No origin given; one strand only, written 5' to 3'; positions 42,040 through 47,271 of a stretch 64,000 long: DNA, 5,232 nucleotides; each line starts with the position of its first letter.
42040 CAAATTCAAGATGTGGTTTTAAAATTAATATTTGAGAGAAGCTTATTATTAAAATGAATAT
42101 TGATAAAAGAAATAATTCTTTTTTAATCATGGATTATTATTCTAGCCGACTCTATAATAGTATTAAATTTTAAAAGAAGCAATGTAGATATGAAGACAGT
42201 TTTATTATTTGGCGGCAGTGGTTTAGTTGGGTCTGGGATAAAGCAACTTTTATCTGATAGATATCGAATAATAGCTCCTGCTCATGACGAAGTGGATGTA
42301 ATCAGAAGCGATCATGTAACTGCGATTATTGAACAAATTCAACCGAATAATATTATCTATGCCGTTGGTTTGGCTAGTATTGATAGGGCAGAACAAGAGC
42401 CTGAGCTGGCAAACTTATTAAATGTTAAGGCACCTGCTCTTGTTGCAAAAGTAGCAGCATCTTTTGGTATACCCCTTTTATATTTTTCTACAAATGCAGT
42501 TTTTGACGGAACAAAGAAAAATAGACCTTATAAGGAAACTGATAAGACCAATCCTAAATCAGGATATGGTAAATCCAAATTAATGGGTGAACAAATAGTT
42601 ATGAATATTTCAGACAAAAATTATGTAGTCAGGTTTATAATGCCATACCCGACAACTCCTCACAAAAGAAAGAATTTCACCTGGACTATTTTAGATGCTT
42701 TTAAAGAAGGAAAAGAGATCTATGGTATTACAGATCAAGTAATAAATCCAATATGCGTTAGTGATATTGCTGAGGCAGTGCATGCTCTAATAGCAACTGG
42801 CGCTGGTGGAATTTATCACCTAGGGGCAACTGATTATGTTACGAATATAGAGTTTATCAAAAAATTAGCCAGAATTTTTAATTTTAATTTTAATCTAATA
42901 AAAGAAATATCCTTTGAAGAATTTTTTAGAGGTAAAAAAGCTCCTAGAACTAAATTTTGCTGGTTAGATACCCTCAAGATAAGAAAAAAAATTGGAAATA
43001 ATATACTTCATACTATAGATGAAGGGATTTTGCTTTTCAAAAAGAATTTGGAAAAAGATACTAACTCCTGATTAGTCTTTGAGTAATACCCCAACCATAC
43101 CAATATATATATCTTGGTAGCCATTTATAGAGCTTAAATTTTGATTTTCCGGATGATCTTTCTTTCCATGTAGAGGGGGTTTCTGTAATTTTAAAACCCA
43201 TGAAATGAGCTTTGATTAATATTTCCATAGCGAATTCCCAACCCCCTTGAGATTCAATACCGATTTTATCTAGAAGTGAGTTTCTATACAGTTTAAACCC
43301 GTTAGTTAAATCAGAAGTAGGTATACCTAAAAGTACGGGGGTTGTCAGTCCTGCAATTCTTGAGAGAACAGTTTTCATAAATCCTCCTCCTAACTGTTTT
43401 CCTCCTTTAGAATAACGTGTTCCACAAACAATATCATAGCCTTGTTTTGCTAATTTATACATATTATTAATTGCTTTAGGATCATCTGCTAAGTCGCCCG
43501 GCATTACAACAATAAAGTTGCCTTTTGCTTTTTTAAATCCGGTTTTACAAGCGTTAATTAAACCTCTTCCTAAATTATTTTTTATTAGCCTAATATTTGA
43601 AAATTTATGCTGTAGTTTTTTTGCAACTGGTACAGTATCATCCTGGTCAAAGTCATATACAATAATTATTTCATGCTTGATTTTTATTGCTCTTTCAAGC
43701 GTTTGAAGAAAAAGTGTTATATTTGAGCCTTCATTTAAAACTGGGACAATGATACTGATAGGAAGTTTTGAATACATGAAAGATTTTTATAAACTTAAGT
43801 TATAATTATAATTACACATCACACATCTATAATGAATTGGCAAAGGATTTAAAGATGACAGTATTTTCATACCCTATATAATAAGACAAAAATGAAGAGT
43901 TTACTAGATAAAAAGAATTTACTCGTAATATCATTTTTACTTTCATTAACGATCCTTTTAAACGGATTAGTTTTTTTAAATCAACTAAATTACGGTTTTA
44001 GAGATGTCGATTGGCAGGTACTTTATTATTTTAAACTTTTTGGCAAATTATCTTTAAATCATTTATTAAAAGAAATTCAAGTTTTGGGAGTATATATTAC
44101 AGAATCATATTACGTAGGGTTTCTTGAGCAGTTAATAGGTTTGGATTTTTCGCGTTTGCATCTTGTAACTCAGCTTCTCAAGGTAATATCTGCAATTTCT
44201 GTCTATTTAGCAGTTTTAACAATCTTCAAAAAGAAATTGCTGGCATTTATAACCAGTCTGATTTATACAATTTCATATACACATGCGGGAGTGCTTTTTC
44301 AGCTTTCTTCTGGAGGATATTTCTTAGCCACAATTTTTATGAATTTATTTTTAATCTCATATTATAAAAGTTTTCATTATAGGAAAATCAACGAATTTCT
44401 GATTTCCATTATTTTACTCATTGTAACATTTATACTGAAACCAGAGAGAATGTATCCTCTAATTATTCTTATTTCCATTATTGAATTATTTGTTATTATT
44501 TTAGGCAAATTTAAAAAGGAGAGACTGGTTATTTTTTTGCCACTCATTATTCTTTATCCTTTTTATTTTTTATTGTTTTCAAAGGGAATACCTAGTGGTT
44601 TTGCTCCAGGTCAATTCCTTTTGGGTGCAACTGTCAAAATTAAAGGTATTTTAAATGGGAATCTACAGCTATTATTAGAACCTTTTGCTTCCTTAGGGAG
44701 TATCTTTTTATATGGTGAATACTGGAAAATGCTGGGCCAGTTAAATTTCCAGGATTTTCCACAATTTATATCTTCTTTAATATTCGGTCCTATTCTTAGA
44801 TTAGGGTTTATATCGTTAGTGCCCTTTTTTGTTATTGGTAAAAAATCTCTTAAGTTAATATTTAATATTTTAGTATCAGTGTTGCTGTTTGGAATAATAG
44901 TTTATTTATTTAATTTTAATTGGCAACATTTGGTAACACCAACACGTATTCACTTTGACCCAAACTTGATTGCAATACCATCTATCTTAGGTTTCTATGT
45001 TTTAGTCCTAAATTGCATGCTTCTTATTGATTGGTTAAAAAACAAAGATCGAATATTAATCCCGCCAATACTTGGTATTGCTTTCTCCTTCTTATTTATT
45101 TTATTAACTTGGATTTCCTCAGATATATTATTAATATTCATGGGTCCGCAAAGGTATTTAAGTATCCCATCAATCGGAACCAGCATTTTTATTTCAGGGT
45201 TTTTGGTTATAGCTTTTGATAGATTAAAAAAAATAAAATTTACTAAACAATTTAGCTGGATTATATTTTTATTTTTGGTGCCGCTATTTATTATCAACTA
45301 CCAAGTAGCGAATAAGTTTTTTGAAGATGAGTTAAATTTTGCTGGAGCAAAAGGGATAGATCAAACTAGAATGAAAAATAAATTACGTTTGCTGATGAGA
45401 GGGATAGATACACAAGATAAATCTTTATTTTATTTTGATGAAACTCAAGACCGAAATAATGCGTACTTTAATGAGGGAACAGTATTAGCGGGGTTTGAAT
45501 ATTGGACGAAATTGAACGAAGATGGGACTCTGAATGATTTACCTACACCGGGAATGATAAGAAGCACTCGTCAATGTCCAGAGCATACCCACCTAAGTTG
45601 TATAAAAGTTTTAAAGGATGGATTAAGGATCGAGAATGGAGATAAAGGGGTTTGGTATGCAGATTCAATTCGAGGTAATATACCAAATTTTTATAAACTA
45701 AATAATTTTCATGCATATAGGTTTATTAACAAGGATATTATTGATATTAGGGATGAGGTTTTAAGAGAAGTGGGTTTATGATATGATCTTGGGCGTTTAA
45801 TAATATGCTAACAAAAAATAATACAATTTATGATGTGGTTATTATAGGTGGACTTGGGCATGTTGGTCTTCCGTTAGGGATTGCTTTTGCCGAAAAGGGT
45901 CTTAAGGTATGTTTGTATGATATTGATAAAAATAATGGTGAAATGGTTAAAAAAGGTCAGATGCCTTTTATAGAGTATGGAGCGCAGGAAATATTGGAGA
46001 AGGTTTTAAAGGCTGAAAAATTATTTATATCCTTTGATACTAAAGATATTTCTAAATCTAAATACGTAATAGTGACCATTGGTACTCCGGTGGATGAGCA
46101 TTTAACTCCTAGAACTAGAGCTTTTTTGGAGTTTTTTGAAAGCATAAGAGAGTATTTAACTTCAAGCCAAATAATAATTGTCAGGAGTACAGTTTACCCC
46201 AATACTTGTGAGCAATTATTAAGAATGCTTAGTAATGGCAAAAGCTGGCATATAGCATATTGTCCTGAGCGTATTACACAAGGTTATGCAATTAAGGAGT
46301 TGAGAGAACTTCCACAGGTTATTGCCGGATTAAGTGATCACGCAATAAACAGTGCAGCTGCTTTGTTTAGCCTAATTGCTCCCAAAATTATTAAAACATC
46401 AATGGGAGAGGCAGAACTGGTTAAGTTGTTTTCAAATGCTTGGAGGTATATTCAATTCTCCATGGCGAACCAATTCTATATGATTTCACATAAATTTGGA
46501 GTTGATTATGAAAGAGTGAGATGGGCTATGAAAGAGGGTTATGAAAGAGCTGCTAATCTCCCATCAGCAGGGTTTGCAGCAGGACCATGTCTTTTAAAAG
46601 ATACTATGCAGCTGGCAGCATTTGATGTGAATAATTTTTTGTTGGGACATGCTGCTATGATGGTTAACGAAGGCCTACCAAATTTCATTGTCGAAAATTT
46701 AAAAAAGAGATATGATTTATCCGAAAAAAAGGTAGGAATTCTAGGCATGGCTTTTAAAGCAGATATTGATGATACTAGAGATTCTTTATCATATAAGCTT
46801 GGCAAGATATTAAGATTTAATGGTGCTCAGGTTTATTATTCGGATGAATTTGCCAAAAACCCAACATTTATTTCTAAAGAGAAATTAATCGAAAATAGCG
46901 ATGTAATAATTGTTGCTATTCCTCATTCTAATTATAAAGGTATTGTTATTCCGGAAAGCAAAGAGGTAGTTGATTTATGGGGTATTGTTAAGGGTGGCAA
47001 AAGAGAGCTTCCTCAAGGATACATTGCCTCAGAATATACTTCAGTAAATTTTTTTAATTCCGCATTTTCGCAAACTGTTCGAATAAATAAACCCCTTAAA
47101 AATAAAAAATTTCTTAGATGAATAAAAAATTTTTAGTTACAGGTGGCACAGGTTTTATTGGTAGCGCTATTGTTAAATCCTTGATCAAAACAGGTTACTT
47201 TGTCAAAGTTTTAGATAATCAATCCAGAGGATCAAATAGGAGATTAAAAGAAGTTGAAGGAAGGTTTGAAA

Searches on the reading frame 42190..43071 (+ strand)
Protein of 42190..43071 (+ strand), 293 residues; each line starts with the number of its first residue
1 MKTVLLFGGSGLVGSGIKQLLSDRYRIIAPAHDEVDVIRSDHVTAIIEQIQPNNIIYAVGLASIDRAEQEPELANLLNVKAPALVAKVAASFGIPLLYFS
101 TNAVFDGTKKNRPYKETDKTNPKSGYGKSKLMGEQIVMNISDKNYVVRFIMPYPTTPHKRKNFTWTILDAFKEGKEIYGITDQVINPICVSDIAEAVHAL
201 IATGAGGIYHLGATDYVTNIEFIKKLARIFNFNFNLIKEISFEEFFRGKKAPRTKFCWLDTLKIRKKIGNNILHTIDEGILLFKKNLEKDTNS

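Call 57: search_protein_families(library=pfam, proteins=[window:42190-43071:+], max_evalue=0.001)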
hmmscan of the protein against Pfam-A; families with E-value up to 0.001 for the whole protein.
window:42190-43071:+ (293 aa): 4 families
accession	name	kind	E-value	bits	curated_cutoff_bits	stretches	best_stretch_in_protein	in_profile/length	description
PF04321.23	RmlD_sub_bind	-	5.7e-54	183.6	27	1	3-271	2-270/287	RmlD substrate binding domain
PF01370.27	Epimerase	-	1.4e-20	74.2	20.9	1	4-212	1-240/240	NAD dependent epimerase/dehydratase family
PF16363.11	GDP_Man_Dehyd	-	4.2e-10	40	27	1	35-224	59-260/332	GDP-mannose 4,6 dehydratase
PF07993.18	NAD_binding_4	-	0.0003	20.5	20.1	1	74-144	108-196/258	Male sterility protein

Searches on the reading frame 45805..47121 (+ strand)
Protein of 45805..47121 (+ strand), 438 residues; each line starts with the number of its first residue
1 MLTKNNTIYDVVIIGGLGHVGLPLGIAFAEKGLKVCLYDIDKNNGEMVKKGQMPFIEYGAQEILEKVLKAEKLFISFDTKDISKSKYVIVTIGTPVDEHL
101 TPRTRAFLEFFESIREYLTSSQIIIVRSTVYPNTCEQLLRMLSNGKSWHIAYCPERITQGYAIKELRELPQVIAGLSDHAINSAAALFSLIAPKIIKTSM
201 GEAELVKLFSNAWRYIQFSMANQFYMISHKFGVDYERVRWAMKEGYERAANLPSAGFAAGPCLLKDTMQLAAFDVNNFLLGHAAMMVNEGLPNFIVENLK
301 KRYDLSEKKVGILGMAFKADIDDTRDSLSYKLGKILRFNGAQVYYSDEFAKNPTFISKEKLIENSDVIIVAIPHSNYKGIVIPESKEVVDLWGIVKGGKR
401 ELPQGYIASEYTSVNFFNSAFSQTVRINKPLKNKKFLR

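Call 29: search_protein_families(library=pfam, proteins=[window:45805-47121:+], max_evalue=0.01)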
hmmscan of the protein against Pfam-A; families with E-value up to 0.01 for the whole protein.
window:45805-47121:+ (438 aa): 5 families
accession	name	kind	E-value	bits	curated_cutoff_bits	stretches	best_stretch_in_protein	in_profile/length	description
PF03721.20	UDPG_MGDP_dh_N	-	1.3e-34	119.9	27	1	13-182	4-181/187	UDP-glucose/GDP-mannose dehydrogenase family, NAD binding domain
PF03720.21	UDPG_MGDP_dh_C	-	1.2e-11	45.4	30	1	311-394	1-100/103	UDP-glucose/GDP-mannose dehydrogenase family, UDP binding domain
PF00984.24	UDPG_MGDP_dh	-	4.1e-11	43.3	25.4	1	202-273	2-74/94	UDP-glucose/GDP-mannose dehydrogenase family, central domain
PF02826.25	2-Hacid_dh_C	-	0.0026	17.6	25.1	0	301-376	30-103/178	D-isomer specific 2-hydroxyacid dehydrogenase, NAD binding domain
PF03446.21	NAD_binding_2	-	0.0029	18.1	21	0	16-143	6-108/161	NAD binding domain of 6-phosphogluconate dehydrogenase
